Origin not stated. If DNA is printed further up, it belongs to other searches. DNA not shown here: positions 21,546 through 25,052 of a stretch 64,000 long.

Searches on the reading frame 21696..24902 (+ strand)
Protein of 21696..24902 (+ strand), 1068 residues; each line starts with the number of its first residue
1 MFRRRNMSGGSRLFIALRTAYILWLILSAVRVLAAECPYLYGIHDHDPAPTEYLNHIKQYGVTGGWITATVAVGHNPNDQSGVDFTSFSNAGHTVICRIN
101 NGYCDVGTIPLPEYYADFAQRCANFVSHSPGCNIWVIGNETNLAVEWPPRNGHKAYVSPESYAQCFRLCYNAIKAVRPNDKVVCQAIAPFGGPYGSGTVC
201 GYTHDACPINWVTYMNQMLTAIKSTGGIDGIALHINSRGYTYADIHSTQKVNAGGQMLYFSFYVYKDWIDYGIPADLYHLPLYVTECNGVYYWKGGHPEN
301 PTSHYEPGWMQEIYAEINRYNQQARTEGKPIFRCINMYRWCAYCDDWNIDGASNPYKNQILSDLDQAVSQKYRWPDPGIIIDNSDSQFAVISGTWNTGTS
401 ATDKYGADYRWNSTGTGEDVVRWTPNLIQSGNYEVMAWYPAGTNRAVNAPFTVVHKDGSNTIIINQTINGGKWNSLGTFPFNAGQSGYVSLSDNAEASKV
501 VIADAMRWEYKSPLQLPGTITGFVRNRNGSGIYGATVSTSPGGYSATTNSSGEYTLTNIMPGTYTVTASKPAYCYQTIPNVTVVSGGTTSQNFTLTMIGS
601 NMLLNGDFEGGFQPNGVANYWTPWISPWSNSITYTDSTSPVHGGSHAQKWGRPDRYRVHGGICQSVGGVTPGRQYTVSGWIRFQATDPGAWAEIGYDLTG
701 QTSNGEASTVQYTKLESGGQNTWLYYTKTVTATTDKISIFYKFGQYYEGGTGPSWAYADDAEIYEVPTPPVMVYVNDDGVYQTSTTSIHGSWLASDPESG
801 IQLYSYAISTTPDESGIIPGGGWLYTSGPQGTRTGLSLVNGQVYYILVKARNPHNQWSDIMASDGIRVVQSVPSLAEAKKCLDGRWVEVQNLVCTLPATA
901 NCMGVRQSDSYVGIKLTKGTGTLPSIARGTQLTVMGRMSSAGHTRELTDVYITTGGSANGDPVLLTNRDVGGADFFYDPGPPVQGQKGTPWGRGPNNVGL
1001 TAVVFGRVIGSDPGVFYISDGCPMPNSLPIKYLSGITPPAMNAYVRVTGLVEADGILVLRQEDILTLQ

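Call 85: search_protein_families(library=pfam, proteins=[window:21696-24902:+], max_evalue=0.0001)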
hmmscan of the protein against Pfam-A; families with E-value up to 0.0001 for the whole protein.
window:21696-24902:+ (1068 aa): 6 families
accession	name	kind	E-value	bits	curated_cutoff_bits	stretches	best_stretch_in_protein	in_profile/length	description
PF25275.1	Golvesin_C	-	7.7e-42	142.9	31.6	1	379-508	1-130/132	Golvesin C-terminal domain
PF13620.12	CarboxypepD_reg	-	8.2e-17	61.8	32.3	1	519-596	1-82/82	Carboxypeptidase regulatory-like domain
PF02018.23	CBM_4_9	-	3.5e-08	34.3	25.9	1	600-741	1-128/136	Carbohydrate binding domain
PF18989.5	DUF5722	-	5e-06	26.1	30.5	1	134-183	144-193/393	Family of unknown function (DUF5722)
PF13715.12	CarbopepD_reg_2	-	6.7e-06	26.5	32.2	1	520-595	1-76/88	CarboxypepD_reg-like domain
PF14686.12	fn3_3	-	8.6e-05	22.7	24.4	1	544-590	27-74/75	Polysaccharide lyase family 4, domain II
